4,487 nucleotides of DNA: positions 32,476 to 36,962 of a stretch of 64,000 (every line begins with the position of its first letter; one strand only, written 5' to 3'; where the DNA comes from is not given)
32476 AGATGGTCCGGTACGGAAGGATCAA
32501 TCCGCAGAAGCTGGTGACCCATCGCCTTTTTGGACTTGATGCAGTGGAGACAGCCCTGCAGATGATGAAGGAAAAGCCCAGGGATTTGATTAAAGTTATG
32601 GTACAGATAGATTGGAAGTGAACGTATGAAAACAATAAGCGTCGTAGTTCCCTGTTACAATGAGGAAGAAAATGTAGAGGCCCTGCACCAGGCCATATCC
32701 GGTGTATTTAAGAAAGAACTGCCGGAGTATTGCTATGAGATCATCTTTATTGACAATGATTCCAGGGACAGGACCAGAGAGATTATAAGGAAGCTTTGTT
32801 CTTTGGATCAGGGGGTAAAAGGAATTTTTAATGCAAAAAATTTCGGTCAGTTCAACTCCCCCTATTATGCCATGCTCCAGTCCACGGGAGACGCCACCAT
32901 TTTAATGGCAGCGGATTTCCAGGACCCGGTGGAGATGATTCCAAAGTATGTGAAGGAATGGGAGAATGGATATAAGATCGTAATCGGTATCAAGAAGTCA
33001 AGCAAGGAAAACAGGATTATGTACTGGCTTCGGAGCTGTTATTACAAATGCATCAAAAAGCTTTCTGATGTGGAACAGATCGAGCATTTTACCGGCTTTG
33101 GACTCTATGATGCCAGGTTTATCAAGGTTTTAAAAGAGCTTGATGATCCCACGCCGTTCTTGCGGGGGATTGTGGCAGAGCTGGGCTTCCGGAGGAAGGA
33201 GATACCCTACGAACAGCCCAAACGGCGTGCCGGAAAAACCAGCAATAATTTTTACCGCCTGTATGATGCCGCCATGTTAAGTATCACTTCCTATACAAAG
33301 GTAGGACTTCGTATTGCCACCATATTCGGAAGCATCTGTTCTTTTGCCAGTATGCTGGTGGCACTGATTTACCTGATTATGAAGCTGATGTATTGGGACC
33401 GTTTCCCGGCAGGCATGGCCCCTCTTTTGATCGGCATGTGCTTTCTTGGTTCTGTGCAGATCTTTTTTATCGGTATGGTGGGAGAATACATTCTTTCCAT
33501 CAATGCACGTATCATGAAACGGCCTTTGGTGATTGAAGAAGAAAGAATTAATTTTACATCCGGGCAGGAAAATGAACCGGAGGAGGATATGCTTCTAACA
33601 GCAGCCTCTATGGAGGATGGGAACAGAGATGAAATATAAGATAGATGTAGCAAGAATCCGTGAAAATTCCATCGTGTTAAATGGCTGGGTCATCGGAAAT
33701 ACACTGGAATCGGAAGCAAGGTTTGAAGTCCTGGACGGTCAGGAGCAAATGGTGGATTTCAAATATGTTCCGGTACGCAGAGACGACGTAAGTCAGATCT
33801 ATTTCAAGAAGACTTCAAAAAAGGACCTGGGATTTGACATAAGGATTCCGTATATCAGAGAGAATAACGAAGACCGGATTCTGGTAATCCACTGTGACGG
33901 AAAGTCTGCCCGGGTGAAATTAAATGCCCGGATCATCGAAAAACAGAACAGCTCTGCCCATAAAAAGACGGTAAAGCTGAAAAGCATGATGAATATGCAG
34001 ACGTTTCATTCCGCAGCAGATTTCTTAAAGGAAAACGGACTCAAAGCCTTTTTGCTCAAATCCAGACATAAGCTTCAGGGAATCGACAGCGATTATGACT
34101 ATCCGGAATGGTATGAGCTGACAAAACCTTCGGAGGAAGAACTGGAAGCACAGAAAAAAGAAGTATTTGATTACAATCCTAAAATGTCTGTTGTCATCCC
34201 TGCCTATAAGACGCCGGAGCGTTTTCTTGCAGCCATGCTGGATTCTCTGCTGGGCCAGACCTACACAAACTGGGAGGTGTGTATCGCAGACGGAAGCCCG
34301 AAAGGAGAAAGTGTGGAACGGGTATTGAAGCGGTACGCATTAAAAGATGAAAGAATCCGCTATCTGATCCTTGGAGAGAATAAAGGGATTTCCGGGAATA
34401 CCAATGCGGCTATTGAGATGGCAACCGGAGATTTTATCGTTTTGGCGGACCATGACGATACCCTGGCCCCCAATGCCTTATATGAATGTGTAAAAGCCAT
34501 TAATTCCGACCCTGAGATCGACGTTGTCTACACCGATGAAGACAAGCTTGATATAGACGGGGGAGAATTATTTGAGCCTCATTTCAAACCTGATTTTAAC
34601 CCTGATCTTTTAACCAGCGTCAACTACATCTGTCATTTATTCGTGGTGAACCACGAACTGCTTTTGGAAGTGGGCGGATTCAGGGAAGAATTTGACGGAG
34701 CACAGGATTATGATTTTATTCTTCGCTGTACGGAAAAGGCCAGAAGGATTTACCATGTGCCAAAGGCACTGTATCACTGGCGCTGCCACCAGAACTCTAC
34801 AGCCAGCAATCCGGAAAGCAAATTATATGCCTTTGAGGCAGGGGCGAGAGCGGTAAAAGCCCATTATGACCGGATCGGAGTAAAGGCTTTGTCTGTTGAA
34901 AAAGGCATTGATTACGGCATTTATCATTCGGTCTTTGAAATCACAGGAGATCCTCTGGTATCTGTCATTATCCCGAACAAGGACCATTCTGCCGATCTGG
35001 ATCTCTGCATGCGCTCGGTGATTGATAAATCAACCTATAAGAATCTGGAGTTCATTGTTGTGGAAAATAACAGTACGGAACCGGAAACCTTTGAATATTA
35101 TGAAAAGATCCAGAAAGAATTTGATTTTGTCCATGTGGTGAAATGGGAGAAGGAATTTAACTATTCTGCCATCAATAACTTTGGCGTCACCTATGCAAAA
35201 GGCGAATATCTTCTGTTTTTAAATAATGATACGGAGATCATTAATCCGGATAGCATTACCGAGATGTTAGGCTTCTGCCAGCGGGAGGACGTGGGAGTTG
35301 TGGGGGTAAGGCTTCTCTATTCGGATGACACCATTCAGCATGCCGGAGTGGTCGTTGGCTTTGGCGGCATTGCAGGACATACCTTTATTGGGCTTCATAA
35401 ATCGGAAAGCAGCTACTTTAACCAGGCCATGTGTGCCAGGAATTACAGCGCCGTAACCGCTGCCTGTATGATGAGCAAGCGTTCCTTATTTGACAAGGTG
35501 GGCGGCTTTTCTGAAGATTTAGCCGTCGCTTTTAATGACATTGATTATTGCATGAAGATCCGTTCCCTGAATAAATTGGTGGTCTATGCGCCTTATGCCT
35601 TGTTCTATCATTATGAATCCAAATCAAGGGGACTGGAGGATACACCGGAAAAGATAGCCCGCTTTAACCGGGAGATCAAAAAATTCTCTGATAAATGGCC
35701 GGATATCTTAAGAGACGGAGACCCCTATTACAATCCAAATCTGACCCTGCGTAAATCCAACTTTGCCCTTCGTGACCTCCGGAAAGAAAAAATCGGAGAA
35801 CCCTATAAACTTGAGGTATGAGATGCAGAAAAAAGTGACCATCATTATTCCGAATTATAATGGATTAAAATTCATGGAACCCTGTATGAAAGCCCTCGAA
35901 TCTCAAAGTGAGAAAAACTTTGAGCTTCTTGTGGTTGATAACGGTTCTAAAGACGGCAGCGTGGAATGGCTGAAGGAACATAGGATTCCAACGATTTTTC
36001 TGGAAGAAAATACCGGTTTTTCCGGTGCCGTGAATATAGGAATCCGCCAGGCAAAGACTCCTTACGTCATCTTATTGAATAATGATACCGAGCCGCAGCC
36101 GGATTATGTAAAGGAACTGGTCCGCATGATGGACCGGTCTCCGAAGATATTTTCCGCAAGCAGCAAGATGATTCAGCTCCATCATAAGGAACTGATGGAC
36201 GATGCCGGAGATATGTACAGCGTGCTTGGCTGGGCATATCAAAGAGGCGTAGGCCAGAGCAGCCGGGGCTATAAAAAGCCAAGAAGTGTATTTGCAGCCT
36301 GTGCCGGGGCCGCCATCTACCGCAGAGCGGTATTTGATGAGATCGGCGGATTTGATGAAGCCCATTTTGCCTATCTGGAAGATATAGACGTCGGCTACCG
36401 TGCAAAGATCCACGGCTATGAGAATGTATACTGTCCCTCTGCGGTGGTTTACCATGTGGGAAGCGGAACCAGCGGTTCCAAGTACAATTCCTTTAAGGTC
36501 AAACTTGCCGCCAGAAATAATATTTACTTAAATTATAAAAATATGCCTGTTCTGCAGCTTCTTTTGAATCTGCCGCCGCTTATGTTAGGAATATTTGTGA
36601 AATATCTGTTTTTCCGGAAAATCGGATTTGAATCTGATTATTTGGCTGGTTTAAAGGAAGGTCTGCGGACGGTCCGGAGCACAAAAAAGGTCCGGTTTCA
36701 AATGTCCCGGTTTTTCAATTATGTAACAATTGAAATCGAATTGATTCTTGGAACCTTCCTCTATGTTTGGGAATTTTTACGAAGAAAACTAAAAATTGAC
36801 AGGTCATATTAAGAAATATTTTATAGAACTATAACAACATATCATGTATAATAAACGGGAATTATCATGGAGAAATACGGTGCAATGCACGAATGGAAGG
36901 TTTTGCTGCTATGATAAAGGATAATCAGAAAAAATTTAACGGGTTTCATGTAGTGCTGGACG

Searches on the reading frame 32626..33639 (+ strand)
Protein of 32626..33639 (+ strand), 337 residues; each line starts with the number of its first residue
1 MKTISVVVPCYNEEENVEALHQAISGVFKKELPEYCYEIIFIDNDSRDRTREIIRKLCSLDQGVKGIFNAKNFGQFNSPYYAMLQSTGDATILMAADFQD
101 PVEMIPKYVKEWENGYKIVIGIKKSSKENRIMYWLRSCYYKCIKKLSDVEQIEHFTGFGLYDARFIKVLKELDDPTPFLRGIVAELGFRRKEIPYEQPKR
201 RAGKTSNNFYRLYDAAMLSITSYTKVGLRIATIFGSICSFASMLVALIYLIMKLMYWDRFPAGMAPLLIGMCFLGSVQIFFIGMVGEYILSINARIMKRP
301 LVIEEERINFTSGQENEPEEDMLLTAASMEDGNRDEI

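Call 3: search_protein_families(library=pfam, proteins=[window:32626-33639:+])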
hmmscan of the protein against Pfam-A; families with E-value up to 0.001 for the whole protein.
window:32626-33639:+ (337 aa): 1 family
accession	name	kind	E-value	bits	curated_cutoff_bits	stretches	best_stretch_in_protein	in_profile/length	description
PF00535.33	Glycos_transf_2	-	2.4e-24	86.6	23.3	1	5-145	1-132/168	Glycosyl transferase family 2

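Call 4: search_protein_families(library=ncbifam, proteins=[window:32626-33639:+])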
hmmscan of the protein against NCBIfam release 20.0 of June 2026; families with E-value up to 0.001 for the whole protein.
window:32626-33639:+ (337 aa): 13 families
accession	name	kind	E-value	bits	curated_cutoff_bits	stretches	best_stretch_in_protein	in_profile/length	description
NF047588.1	GlcsyltransPgfSStrep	equivalog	2.3e-50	171.6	500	1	4-305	3-304/308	glycosyltransferase PgfS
NF007986.1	PRK10714.1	equivalog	1.8e-30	106.1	529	1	2-301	6-305/316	undecaprenyl-phosphate 4-deoxy-4-formamido-L-arabinose transferase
TIGR03937.1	PgaC_IcaA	equivalog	7.6e-11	41.6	422.3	1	2-96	45-134/407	poly-beta-1,6-N-acetyl-D-glucosamine synthase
NF041875.1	EPS_EpsD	equivalog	1.8e-07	30.9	370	1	4-146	1-139/325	exopolysaccharide biosynthesis glycosyltransferase EpsD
NF047683.1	TeichurnBiosyTuaG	equivalog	8.5e-07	28.9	400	1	3-88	7-87/252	teichuronic acid biosynthesis protein TuaG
TIGR04283.1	glyco_like_mftF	equivalog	8.5e-07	28.8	182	1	4-58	1-50/221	TIGR04283 family arsenosugar biosynthesis glycosyltransferase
NF010496.0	PRK13915.1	equivalog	1.5e-06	27.5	262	1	2-101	31-130/307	glucosyl-3-phosphoglycerate synthase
NF050050.1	ProtGlycPglI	equivalog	2.2e-06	27.3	500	1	2-123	2-119/306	GalNAc(5)-diNAcBac-PP-undecaprenol beta-1,3-glucosyltransferase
TIGR03111.1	glyc2_xrt_Gpos1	hypoth_equivalog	4.9e-05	22.3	363.95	1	3-146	50-190/439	TIGR03111 family XrtG-associated glycosyltransferase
NF038302.1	EPS_HpsE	equivalog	8e-05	21.7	300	1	4-57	3-54/307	hormogonium polysaccharide biosynthesis glycosyltransferase HpsE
TIGR04182.1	glyco_TIGR04182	equivalog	0.00011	21.7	325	0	4-91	2-84/293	S-layer glycoprotein N-glycosyltransferase AglJ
NF038299.1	EPS_HpsN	equivalog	0.00021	20.4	425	1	3-114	2-108/317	hormogonium polysaccharide biosynthesis glycosyltransferase HpsN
NF045692.1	OglycostaseCruG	equivalog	0.00086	18.3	600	0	2-63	41-97/386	2'-O-glycosyltransferase CruG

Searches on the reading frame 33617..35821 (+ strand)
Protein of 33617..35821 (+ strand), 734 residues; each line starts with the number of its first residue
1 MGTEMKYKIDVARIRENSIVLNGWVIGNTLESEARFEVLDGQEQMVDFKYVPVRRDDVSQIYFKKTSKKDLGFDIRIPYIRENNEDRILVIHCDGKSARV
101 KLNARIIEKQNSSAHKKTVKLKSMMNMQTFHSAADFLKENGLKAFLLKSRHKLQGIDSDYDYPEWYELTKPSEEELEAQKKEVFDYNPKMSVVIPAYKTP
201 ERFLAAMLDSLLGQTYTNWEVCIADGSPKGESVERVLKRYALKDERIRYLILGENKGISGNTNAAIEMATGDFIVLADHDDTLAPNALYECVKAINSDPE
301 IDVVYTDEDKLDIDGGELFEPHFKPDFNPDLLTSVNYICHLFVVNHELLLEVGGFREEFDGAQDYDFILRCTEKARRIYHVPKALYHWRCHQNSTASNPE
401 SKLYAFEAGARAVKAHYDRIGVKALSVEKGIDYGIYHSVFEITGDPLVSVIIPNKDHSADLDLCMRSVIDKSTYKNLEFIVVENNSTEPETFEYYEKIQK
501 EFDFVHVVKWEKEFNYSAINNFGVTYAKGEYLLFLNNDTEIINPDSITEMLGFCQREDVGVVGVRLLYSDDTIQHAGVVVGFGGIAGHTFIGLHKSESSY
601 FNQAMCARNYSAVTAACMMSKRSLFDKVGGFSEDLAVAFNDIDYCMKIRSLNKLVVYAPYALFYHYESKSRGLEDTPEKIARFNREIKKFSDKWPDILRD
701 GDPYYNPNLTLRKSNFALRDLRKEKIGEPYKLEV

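Call 3: search_protein_families(library=pfam, proteins=[window:33617-35821:+])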
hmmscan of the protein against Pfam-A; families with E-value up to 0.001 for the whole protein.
window:33617-35821:+ (734 aa): 6 families
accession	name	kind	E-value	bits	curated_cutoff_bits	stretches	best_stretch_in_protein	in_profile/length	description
PF00535.33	Glycos_transf_2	-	4.1e-47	160.7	23.3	2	191-305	1-116/168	Glycosyl transferase family 2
PF13641.12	Glyco_tranf_2_3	-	2.9e-24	86.8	27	2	188-385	1-208/230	Glycosyltransferase like family 2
PF10111.15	Glyco_tranf_2_2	-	4.5e-18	66.1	27.3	2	191-385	1-213/276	Glycosyltransferase like family 2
PF13632.12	Glyco_trans_2_3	-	3.2e-08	34.1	27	0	273-387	1-120/198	Glycosyl transferase family group 2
PF13712.12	Glyco_tranf_2_5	-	2e-06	28.1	27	1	479-657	2-180/210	Glycosyltransferase like family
PF13506.12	Glyco_transf_21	-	0.00052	20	21.7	0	519-632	19-121/174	Glycosyl transferase family 21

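Call 4: search_protein_families(library=ncbifam, proteins=[window:33617-35821:+])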
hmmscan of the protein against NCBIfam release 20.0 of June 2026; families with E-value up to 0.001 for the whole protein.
window:33617-35821:+ (734 aa): 23 families
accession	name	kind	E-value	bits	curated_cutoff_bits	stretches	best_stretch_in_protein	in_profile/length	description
NF047683.1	TeichurnBiosyTuaG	equivalog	1.3e-28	100.4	400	2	186-317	4-132/252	teichuronic acid biosynthesis protein TuaG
NF007482.0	PRK10073.1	equivalog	1.3e-28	100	423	2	187-309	5-123/334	glycosyltransferase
TIGR03965.1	mycofact_glyco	equivalog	3.5e-28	98.7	280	3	432-665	59-280/467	mycofactocin biosynthesis glycosyltransferase MftF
NF038299.1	EPS_HpsN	equivalog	1.8e-24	86.3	425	2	446-679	1-234/317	hormogonium polysaccharide biosynthesis glycosyltransferase HpsN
NF050050.1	ProtGlycPglI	equivalog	2.4e-24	86.2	500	2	188-296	2-109/306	GalNAc(5)-diNAcBac-PP-undecaprenol beta-1,3-glucosyltransferase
NF041875.1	EPS_EpsD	equivalog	3.7e-23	82.4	370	2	448-670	1-211/325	exopolysaccharide biosynthesis glycosyltransferase EpsD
NF053739.1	GlytfEpsEBac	equivalog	5.8e-23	81.2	450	2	188-392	1-206/265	glycosyltransferase EpsE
TIGR03937.1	PgaC_IcaA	equivalog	1.4e-22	80.2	422.3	2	171-304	28-159/407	poly-beta-1,6-N-acetyl-D-glucosamine synthase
TIGR04242.1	nodulat_NodC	equivalog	7.4e-18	64.7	550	1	171-300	31-160/395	chitooligosaccharide synthase NodC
TIGR03111.1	glyc2_xrt_Gpos1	hypoth_equivalog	1.3e-17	63.8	363.95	2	175-304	36-165/439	TIGR03111 family XrtG-associated glycosyltransferase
NF007453.0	PRK10018.1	equivalog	1.4e-17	64.3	382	2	187-384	5-202/280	colanic acid biosynthesis glycosyltransferase WcaA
TIGR04017.1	WcaA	equivalog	7.3e-17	61.9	495.75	1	187-383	4-200/279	colanic acid biosynthesis glycosyltransferase WcaA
TIGR04283.1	glyco_like_mftF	equivalog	5e-16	59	182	2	448-656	1-177/221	TIGR04283 family arsenosugar biosynthesis glycosyltransferase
NF041394.1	GtaseAglG_Halo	equivalog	2.6e-12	46.6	440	1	189-298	2-110/304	glucosyl-dolichyl phosphate glucuronosyltransferase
NF038302.1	EPS_HpsE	equivalog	6e-11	41.9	300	1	189-301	2-117/307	hormogonium polysaccharide biosynthesis glycosyltransferase HpsE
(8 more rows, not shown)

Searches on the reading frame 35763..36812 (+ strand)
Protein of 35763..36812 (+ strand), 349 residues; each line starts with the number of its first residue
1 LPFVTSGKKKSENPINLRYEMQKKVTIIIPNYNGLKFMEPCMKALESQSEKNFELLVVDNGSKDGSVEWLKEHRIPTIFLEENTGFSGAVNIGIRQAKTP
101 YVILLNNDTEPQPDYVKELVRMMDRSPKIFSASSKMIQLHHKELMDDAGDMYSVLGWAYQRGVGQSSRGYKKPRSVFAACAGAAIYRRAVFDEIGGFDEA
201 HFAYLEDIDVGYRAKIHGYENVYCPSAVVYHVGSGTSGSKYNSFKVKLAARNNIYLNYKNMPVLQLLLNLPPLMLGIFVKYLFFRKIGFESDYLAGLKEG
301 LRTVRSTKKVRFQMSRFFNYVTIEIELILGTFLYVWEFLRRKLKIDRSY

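Call 3: search_protein_families(library=pfam, proteins=[window:35763-36812:+])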
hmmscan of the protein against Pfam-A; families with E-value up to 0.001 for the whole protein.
window:35763-36812:+ (349 aa): 4 families
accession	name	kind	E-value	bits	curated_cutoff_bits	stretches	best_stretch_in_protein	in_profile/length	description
PF00535.33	Glycos_transf_2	-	1.2e-30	107.1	23.3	1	26-195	1-168/168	Glycosyl transferase family 2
PF13641.12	Glyco_tranf_2_3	-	5.7e-18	66.2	27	1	25-237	3-213/230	Glycosyltransferase like family 2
PF13632.12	Glyco_trans_2_3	-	5.5e-10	39.8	27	1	101-244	1-129/198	Glycosyl transferase family group 2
PF10111.15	Glyco_tranf_2_2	-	2.4e-08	34.2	27.3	1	26-231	1-216/276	Glycosyltransferase like family 2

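Call 4: search_protein_families(library=ncbifam, proteins=[window:35763-36812:+])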
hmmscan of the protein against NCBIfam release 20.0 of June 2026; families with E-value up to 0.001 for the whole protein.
window:35763-36812:+ (349 aa): 22 families
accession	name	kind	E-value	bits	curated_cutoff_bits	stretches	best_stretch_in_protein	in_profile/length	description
NF041875.1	EPS_EpsD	equivalog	2.1e-24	86.6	370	1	25-240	1-215/325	exopolysaccharide biosynthesis glycosyltransferase EpsD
TIGR03965.1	mycofact_glyco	equivalog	1.5e-22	80.2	280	1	20-231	71-280/467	mycofactocin biosynthesis glycosyltransferase MftF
TIGR03937.1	PgaC_IcaA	equivalog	2.8e-17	62.8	422.3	1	8-230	30-249/407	poly-beta-1,6-N-acetyl-D-glucosamine synthase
TIGR04283.1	glyco_like_mftF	equivalog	7.5e-17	61.7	182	1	26-225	2-179/221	TIGR04283 family arsenosugar biosynthesis glycosyltransferase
NF047683.1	TeichurnBiosyTuaG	equivalog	1.6e-16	60.7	400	1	21-134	4-122/252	teichuronic acid biosynthesis protein TuaG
NF007482.0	PRK10073.1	equivalog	4.1e-16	58.9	423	1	22-123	5-110/334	glycosyltransferase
NF038302.1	EPS_HpsE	equivalog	8.5e-14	51.2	300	1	25-231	3-222/307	hormogonium polysaccharide biosynthesis glycosyltransferase HpsE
NF045692.1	OglycostaseCruG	equivalog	1.6e-12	47.1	600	1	17-227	35-251/386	2'-O-glycosyltransferase CruG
NF038299.1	EPS_HpsN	equivalog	1.8e-11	43.6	425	1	24-265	2-258/317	hormogonium polysaccharide biosynthesis glycosyltransferase HpsN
TIGR03111.1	glyc2_xrt_Gpos1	hypoth_equivalog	1.3e-10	40.7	363.95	1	22-147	48-178/439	TIGR03111 family XrtG-associated glycosyltransferase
TIGR01556.1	rhamnosyltran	subfamily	1.8e-10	40.5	200.55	1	41-232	13-201/281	rhamnosyltransferase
TIGR04440.1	glyco_TIGR04440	domain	1.6e-08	34.5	70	1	24-140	1-123/215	TIGR00180 family glycosyltransferase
TIGR03469.1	HpnB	hypoth_equivalog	1.6e-08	34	379.25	1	20-216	41-248/386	hopene-associated glycosyltransferase HpnB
NF007986.1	PRK10714.1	equivalog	2.3e-08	33.4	529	1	21-126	4-118/316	undecaprenyl-phosphate 4-deoxy-4-formamido-L-arabinose transferase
NF041394.1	GtaseAglG_Halo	equivalog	6.9e-08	32.1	440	1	25-200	3-177/304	glucosyl-dolichyl phosphate glucuronosyltransferase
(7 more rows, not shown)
